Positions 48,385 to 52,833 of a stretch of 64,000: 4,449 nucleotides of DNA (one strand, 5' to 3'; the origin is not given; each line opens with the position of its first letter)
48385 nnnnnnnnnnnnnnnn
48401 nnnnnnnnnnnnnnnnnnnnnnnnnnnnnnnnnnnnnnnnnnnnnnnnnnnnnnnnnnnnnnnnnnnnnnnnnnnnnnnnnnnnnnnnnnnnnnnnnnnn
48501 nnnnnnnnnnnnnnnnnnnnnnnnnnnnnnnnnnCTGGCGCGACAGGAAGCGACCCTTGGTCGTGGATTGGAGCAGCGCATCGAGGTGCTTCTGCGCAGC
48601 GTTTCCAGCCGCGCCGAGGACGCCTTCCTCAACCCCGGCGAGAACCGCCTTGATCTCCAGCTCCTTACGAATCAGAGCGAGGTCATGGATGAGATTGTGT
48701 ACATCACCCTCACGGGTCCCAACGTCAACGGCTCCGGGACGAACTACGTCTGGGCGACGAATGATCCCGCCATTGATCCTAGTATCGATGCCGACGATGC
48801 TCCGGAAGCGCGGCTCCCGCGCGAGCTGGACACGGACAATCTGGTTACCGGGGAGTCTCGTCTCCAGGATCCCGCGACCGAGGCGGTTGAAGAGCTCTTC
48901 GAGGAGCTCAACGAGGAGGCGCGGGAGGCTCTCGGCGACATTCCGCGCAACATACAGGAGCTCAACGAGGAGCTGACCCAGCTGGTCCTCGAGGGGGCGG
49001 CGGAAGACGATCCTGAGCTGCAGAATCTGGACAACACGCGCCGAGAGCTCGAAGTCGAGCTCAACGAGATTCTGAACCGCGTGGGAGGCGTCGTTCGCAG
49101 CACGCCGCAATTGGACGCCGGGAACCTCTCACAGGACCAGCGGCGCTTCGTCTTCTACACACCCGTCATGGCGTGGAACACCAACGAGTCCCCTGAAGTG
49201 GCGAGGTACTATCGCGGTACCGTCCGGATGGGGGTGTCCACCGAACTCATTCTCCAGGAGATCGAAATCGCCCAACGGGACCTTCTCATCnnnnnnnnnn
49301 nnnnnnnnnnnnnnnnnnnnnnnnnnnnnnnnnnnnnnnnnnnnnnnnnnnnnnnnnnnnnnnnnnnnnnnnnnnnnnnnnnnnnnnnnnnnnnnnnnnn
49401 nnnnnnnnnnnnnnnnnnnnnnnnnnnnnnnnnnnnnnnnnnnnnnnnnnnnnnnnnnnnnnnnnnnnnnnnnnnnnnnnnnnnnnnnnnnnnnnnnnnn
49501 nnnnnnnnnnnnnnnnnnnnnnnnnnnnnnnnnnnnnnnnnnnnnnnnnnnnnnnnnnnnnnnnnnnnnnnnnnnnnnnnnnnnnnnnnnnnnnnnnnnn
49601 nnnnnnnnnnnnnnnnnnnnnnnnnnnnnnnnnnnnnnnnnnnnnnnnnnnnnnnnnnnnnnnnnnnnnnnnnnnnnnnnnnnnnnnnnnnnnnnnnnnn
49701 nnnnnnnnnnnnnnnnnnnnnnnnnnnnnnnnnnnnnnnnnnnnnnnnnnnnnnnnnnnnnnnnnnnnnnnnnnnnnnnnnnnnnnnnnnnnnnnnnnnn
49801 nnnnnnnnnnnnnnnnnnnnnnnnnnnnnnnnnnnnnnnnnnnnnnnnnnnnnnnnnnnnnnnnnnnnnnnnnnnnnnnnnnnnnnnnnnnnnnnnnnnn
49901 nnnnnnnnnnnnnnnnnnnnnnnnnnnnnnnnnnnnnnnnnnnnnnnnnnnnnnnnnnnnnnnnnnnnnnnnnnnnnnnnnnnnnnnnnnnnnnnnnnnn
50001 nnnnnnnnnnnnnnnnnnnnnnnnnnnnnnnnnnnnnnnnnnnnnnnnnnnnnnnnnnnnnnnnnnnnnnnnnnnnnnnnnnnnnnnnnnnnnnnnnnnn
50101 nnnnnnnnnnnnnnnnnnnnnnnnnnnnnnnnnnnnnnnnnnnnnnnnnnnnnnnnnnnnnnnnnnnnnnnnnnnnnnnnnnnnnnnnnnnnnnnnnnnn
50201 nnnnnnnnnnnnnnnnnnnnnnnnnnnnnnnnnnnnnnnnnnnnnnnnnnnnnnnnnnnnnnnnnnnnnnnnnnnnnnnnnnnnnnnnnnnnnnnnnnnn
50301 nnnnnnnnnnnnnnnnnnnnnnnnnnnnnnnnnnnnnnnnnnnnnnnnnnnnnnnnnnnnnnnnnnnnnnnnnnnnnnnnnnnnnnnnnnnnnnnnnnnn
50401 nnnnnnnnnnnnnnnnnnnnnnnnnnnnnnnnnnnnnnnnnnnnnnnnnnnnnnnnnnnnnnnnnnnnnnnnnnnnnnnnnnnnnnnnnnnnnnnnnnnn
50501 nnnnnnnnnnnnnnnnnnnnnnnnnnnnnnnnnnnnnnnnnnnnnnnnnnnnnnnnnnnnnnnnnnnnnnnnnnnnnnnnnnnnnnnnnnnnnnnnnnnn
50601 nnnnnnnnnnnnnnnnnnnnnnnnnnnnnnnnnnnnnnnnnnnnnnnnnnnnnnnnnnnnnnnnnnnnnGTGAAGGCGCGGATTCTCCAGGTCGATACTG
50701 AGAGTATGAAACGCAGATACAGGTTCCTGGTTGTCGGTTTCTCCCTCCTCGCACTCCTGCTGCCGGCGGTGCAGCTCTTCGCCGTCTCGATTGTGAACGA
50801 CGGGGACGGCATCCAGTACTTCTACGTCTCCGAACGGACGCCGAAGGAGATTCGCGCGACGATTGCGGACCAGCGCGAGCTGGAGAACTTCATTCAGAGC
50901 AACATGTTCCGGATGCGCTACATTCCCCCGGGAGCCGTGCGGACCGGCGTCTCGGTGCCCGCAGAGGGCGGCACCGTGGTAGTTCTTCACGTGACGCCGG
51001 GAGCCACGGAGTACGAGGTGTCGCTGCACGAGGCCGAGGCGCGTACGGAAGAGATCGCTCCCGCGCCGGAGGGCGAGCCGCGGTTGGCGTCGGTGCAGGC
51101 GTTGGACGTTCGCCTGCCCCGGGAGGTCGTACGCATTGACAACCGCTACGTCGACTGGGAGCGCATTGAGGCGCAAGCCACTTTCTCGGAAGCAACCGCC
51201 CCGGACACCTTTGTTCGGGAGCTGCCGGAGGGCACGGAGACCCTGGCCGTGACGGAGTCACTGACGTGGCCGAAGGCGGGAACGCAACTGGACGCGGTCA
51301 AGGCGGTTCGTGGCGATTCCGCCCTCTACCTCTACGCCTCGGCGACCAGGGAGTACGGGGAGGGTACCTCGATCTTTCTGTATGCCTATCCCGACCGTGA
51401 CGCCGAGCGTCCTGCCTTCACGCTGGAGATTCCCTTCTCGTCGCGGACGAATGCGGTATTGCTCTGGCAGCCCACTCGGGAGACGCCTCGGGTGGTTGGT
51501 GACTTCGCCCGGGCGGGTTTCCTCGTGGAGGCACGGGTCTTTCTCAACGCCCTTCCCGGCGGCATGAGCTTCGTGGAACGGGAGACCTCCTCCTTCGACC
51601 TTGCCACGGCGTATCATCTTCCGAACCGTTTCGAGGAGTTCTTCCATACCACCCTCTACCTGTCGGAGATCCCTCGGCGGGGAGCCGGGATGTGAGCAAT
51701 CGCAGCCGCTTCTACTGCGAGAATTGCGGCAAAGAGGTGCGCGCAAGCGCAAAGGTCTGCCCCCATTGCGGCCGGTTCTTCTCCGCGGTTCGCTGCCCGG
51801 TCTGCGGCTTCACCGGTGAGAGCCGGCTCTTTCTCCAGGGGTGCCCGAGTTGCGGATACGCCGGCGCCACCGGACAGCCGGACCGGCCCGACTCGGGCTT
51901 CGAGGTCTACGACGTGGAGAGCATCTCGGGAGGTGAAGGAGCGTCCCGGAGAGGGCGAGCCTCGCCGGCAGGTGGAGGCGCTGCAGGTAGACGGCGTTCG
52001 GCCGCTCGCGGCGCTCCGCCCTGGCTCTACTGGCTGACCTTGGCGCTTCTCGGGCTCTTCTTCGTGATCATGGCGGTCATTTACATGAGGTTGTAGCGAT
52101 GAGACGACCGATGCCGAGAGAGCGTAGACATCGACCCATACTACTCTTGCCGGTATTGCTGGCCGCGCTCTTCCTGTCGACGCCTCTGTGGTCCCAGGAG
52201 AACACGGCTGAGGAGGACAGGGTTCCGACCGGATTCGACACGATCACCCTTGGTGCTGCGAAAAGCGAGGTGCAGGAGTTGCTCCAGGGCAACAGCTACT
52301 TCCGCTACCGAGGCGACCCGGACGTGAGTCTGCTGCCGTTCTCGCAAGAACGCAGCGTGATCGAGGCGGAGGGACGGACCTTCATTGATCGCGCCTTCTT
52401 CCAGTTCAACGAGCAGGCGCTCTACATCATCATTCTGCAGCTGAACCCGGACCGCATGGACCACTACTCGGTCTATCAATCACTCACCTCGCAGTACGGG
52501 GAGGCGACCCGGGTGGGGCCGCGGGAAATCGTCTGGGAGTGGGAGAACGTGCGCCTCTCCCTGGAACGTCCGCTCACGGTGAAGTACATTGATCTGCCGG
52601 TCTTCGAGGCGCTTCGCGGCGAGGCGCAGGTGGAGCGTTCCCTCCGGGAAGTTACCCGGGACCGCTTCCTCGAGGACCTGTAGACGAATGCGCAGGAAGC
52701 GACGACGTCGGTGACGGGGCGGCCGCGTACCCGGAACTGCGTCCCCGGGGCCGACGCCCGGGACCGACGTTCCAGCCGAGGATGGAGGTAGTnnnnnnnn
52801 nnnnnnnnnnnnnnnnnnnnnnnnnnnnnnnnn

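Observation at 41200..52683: Divergent OMP gene plus a five-gene translationally coupled operon: candidate uncharacterised envelope-spanning sensory module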

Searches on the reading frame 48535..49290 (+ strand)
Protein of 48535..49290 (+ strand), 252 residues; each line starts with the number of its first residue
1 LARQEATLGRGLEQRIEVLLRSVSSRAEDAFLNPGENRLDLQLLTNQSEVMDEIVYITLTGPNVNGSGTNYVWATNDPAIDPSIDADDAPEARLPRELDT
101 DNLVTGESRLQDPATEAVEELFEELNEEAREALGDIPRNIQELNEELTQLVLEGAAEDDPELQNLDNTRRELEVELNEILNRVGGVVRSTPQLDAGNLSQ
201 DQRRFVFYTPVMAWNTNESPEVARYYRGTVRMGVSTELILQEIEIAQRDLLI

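Call 88: search_protein_families(library=pfam, proteins=[window:48535-49290:+], max_evalue=1)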
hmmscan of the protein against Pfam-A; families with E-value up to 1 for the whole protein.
window:48535-49290:+ (252 aa): 1 family
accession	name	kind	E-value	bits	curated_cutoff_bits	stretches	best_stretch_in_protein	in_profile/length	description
PF11740.13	KfrA_N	-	0.17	13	26.1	1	117-179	39-102/113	Plasmid replication region DNA-binding N-term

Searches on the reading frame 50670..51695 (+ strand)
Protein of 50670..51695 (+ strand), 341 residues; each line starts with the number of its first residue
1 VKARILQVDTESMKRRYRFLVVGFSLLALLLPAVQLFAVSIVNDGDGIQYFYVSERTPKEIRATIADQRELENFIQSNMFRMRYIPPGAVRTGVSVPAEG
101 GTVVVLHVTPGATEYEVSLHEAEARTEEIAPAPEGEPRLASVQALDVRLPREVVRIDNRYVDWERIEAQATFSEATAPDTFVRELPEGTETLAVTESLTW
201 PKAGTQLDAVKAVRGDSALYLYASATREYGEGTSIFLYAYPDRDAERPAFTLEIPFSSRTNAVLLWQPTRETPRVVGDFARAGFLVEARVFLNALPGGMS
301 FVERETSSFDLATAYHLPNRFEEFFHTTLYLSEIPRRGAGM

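Call 10: search_protein_families(library=pfam, proteins=[window:50670-51695:+], max_evalue=0.1)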
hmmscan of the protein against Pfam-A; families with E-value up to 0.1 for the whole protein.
window:50670-51695:+ (341 aa): 0 families

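Call 11: search_protein_families(library=ncbifam, proteins=[window:50670-51695:+], max_evalue=0.1)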
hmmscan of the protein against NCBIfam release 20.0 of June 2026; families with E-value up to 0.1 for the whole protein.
window:50670-51695:+ (341 aa): 1 family
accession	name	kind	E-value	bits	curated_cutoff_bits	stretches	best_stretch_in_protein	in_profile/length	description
NF052601.1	undeca_RfbP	equivalog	0.024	13.9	330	0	8-62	39-91/244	undecaprenyl-phosphate galactose phosphotransferase family protein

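Call 15: find_homologous_proteins(query=window:50670-51695:+)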
Query window:50670-51695:+ (341 aa): 8 proteins with E <= 0.001 among 8000 candidates.
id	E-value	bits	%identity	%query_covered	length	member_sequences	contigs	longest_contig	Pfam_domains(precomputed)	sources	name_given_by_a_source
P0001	6.0e-213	724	100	96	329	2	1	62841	-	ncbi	ncbi:MAG: hypothetical protein ACLFO1_00035 [Spirochaetaceae bacterium]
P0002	3.2e-184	629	84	100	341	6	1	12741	-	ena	-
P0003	9.6e-143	493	67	96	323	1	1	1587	-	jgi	jgi:hypothetical protein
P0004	6.4e-140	484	69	89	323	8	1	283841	-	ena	-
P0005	7.0e-140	484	69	89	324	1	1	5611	-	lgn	-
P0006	1.2e-138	480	69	89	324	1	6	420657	-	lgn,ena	-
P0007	3.3e-135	468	63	100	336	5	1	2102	-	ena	-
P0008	6.0e-134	464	68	89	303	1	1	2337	-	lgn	-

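Call 44: search_solved_structures(query=A2, max_evalue=10)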
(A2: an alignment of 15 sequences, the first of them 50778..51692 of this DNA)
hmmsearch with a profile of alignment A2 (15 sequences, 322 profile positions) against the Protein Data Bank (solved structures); distinct sequences matched with E-value up to 10: 1.
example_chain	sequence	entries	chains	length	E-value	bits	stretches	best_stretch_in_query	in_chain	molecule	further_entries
8wmm_G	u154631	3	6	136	2.2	10.4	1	208-238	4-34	PcrIIC1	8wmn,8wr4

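Call 54: predict_structure(alignment_id=A4)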
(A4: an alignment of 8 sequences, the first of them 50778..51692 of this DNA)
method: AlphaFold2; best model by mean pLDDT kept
length: 305 residues; sequences in the alignment: 8
mean_pLDDT: 63.7   pTM: 0.47
mean pLDDT of the five models: 63.7, 47.8, 47.4, 47.1, 43.5
residues with pLDDT >= 90: 0; 70-90: 151; 50-70: 79; < 50: 75
segments of 3 or more residues with pLDDT < 50: 98-148, 158-168, 282-285, 302-305
pLDDT, mean of each block of 10 residues (from residue 1): 80 79 81 65 62 74 82 60 83 68 36 24 25 28 44 50 40 72 76 67 78 79 69 68 68 84 81 73 51 76 41
secondary structure, 60 per line:
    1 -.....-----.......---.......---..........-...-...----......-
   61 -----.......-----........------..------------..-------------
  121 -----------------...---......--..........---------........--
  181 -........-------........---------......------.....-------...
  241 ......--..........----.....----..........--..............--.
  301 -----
elements in order: E2-6 E12-18 H22-28 H32-41 E47-49 E54-59 E66-72 E78-85 E144-149 E152-157 H158-161 E171-178 E182-189 E197-204 E214-219 E226-230 E238-246 E249-255 H263-267 E272-281 E284-294

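Call 88: search_protein_families(library=pfam, proteins=[window:50778-51692:+], max_evalue=1)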
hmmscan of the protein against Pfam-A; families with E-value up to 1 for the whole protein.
window:50778-51692:+ (305 aa): 0 families

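Call 116: fold_search(model_id=the predicted structure, library=pdb)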
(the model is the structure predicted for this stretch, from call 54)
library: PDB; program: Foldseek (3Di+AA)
matches with E <= 10: 1819; with E <= 0.001: 2
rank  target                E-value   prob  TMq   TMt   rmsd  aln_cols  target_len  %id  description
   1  9nn9_B                5.5e-04  1.00  0.25  0.52   6.1       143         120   11  ISG15 complexed with nanobody (released 2025-10-01)
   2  1yjd_C                8.0e-04  1.00  0.27  0.58   4.9       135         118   10  Crystal structure of human CD28 in complex with the Fab fragment of a mitogenic antibody (5.11A1) (released 2005-02-15)
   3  8u3s_B                1.1e-03  1.00  0.26  0.52   5.6       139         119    9  Structure of human TIRR in complex with VHH4 nanobody (released 2024-09-04)
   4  6xxp                  1.1e-03  1.00  0.23  0.43   7.0       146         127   12  Crystal structure of NB37, a nanobody targeting prostate specific membrane antigen (released 2020-06-10)
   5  8q7o_A                1.4e-03  1.00  0.26  0.56   5.2       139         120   12  Crystal structure of the FZD3 cysteine-rich domain in complex with a nanobody (14478) (released 2024-08-28)
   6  7dv4_A                1.9e-03  1.00  0.25  0.51   5.4       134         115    9  Crystal structure of anti-CTLA-4 VH domain in complex with human CTLA-4 (released 2022-01-12)
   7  5vm4_B                2.0e-03  1.00  0.28  0.55   5.6       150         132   12  The apo form of the triclocarban-binding single domain camelid nanobody VHH T10 (released 2018-05-02)
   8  7te8_C                2.0e-03  1.00  0.25  0.50   5.5       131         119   12  CA14-CBD-DB21 ternary complex (released 2022-01-12)
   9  6xxo                  2.0e-03  1.00  0.24  0.47   7.1       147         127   11  Crystal structure of NB8, a nanobody targeting prostate specific membrane antigen (released 2020-06-10)
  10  7zmm_F                2.4e-03  1.00  0.25  0.50   6.8       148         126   12  Crystal structure of human RECQL5 helicase APO form in complex with engineered nanobody (Gluebody) G2-001 (released 2022-06-22)
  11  5tru_c                2.4e-03  1.00  0.23  0.49   7.1       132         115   10  Structure of the first-in-class checkpoint inhibitor Ipilimumab bound to human CTLA-4 (released 2017-05-10)
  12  8ukv_D                2.5e-03  1.00  0.26  0.54   5.5       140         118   10  Crystal structure of nanobody/VHH domain of 34E5 in complex with the extracellular region of the epidermal growth fact (released 2024-06-19)
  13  9atr_E                2.5e-03  1.00  0.24  0.48   6.9       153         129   10  local refinement of XBB.1.5 spike/Nanosota-8 complex (released 2025-08-27)
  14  7su0_C                2.5e-03  1.00  0.23  0.49   7.4       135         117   11  Crystal structure of an acidic pH-selective Ipilimumab variant Ipi.105 in complex with CTLA-4 (released 2022-03-02)
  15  4w2q_A                2.8e-03  1.00  0.23  0.47   6.1       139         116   12  Anti-Marburgvirus Nucleoprotein Single Domain Antibody C Complexed with Nucleoprotein C-terminal domain (released 2017-10-11)
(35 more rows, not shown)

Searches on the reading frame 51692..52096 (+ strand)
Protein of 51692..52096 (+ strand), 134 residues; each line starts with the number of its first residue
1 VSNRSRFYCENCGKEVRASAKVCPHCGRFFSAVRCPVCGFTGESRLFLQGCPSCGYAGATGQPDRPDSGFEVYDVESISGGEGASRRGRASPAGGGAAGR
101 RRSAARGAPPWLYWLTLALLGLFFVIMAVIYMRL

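Call 10: search_protein_families(library=pfam, proteins=[window:51692-52096:+], max_evalue=0.1)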
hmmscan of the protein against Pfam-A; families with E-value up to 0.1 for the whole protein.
window:51692-52096:+ (134 aa): 16 families
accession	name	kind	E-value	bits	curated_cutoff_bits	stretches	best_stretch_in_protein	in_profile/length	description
PF12773.13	DZR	-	1.4e-07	32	27.3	1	9-55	1-45/45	Double zinc ribbon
PF13240.11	Zn_Ribbon_1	-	6.7e-07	29.4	25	1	8-28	1-21/23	zinc-ribbon domain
PF13248.11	Zn_ribbon_3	-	6e-06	26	27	1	7-27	3-23/26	zinc-ribbon domain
PF10571.15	UPF0547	-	0.00048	20.6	29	1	9-27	3-21/26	Uncharacterised protein family UPF0547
PF21349.2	RUBY_RBDX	-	0.00075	19.3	26.5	1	34-56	2-24/30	Rubrerythrin, rubredoxin-like domain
PF01155.25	HypA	-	0.0022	18.4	28.9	1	5-28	69-94/112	Hydrogenase/urease nickel incorporation, metallochaperone, hypA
PF24460.1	DUF7575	-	0.004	16.9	28.5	0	20-28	3-11/28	Domain of unknown function (DUF7575)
PF17032.10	Zn_ribbon_15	-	0.016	16.5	28.9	1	6-27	52-73/73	zinc-ribbon family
PF14369.11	Zn_ribbon_19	-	0.021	15.4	30.8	1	5-28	1-29/35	zinc-ribbon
PF18912.6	DZR_2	-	0.027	14.7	27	1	4-30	19-46/56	Double zinc ribbon domain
PF07282.18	Cas12f1-like_TNB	-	0.038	14.6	26.3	1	28-57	24-49/60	Cas12f1-like, TNB domain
PF12172.15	zf-ChsH2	-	0.055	13.7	23.2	0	9-28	14-33/37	ChsH2, rubredoxin-like zinc ribbon domain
PF23455.1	DUF7129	-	0.068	13.4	30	0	3-27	8-34/45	Domain of unknown function (DUF7129)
PF23146.2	Zf_IFT144_1st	-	0.077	13.3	27.5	0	34-41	6-13/25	IFT144, first zinc finger domain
PF07191.17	Zn_ribbon_6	-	0.088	13.3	25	0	5-34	15-43/67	Double zinc ribbon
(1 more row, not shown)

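Call 11: search_protein_families(library=ncbifam, proteins=[window:51692-52096:+], max_evalue=0.1)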
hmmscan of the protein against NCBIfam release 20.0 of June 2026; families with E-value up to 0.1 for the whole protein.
window:51692-52096:+ (134 aa): 7 families
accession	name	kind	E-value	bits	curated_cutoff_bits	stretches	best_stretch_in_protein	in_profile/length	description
NF045720.1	rubredox_RCKP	subfamily_domain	0.00079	19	45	1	34-57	5-28/34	RCKP-type rubredoxin-like domain-containing protein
NF041909.1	HVO_2753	equivalog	0.018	14.9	80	1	3-42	23-58/59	HVO_2753 family zinc finger protein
NF011481.0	PRK14890.1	equivalog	0.022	14.8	61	1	4-42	25-60/61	putative Zn-ribbon RNA-binding protein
NF011302.0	PRK14714.1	equivalog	0.036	11.5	1791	1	13-57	673-714/1350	DNA-directed DNA polymerase II large subunit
TIGR00810.1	secG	equivalog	0.048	13.7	30.85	1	89-129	28-68/73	preprotein translocase subunit SecG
NF003103.0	PRK04023.1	equivalog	0.051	11.1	1269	1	14-57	624-664/1125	DNA polymerase II large subunit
NF041664.1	RNAP_arch_Epp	equivalog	0.063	13.2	50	1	21-41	1-21/57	transcription elongation factor subunit Spt4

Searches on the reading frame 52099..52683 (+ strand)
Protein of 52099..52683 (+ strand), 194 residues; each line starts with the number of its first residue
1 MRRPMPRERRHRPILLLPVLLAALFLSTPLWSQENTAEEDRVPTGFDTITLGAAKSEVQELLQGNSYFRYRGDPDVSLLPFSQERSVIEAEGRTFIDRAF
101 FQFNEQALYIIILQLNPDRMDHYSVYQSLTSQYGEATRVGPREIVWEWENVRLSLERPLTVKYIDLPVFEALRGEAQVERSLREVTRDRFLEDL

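Call 10: search_protein_families(library=pfam, proteins=[window:52099-52683:+], max_evalue=0.1)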
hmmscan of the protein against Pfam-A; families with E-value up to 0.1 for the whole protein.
window:52099-52683:+ (194 aa): 0 families

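Call 11: search_protein_families(library=ncbifam, proteins=[window:52099-52683:+], max_evalue=0.1)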
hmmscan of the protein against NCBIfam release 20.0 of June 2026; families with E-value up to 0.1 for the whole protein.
window:52099-52683:+ (194 aa): 1 family
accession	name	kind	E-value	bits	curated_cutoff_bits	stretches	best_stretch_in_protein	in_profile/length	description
NF041044.1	GIVxVP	domain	0.0038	17.2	35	1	5-38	1-35/57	GIVxVP protein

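Call 12: find_encoding_contigs(protein=window:52099-52683:+, flank=10000, max_places=6)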
Protein window:52099-52683:+ (194 aa): 2 contigs read that carry it; 2 places shown.
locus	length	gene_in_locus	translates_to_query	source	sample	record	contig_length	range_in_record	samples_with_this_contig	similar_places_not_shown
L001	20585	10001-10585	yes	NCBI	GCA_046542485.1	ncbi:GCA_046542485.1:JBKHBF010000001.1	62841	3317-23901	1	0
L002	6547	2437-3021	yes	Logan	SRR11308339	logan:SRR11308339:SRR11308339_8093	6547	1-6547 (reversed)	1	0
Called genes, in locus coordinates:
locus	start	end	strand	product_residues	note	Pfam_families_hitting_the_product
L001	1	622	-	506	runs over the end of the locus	PF03687:UPF0164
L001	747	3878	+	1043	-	PF14559:TPR_19 (faint), PF27421:TP_0855_helical, PF27427:TP_0855_C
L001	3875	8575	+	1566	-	PF13088:BNR_2 (weak), PF07228:SpoIIE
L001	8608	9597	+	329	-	-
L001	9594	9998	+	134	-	PF13248:Zn_ribbon_3 (weak), PF12773:DZR (weak), PF13240:Zn_Ribbon_1 (weak)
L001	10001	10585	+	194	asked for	-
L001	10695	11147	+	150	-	PF02643:DUF192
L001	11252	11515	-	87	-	PF02609:Exonuc_VII_S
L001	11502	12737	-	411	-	PF13742:tRNA_anti_2, PF01336:tRNA_anti-codon, PF02601:Exonuc_VII_L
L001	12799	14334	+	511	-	PF13186:SPASM (weak)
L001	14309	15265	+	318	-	-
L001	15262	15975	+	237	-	PF02348:CTP_transf_3, PF12804:NTP_transf_3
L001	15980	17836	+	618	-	PF13489:Methyltransf_23, PF08241:Methyltransf_11, PF08242:Methyltransf_12, PF13649:Methyltransf_25, PF13847:Methyltransf_31 (weak)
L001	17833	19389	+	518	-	PF18130:ATPgrasp_N (weak), PF02655:ATP-grasp_3, PF07478:Dala_Dala_lig_C, PF13535:ATP-grasp_4, PF18603:LAL_C2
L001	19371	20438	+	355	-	PF01520:Amidase_3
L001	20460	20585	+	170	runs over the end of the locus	PF10646:Germane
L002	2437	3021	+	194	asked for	-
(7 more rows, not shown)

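Call 45: search_solved_structures(query=A3, max_evalue=10)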
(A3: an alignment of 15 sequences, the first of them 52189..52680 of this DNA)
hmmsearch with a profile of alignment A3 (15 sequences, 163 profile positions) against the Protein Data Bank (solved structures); distinct sequences matched with E-value up to 10: 10.
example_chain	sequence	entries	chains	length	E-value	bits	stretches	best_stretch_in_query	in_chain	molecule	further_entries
4v7o_AI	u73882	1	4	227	0.32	14.4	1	113-138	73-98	Proteasome component PRE6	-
6ef1_D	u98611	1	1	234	0.35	14.3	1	113-138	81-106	Proteasome subunit alpha type-4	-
1g65_C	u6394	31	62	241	0.37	14.2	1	113-138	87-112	Proteasome component PRE6 | 20S PROTEASOME | PRE6 isoform 1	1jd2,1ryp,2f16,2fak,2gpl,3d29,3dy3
6ef2_D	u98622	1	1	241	0.37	14.2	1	113-138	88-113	Proteasome subunit alpha type-4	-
6ef0_D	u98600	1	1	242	0.37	14.2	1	113-138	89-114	Proteasome subunit alpha type-4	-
1g0u_C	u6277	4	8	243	0.37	14.2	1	113-138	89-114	PROTEASOME COMPONENT PRE6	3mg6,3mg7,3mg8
6fvt_d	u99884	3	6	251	0.38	14.2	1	113-138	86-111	Proteasome subunit alpha type-4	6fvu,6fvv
6fvw_d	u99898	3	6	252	0.38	14.2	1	113-138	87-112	Proteasome subunit alpha type-4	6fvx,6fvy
10mt_C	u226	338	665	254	0.39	14.2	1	113-138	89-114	Proteasome subunit alpha type-4 | PROTEASOME COMPONENT PRE6 | HLJ1_G0048980.mRNA.1.CDS.1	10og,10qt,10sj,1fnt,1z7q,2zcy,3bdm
7qve_k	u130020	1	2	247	0.96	12.9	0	113-136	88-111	Proteasome subunit alpha type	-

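Call 61: predict_structure(protein=window:52189-52680:+)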
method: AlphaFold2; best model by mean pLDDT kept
length: 164 residues; sequences in the alignment: 1
mean_pLDDT: 40.4   pTM: 0.29
mean pLDDT of the five models: 40.4, 33.4, 32.2, 31.8, 29.6
residues with pLDDT >= 90: 0; 70-90: 0; 50-70: 6; < 50: 158
segments of 3 or more residues with pLDDT < 50: 1-66, 72-80, 82-164
pLDDT, mean of each block of 10 residues (from residue 1): 34 29 39 41 42 45 48 46 42 39 42 41 39 36 39 45 39
secondary structure, 60 per line:
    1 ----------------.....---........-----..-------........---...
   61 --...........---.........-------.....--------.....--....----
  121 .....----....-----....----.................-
elements in order: E17-21 H25-32 E47-54 E58-60 E63-73 E77-85 E93-97 E106-110 E113-116 E121-125 E130-133 H139-142 H147-163

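Call 88: search_protein_families(library=pfam, proteins=[window:52189-52680:+], max_evalue=1)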
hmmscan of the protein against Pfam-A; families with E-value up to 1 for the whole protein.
window:52189-52680:+ (164 aa): 0 families
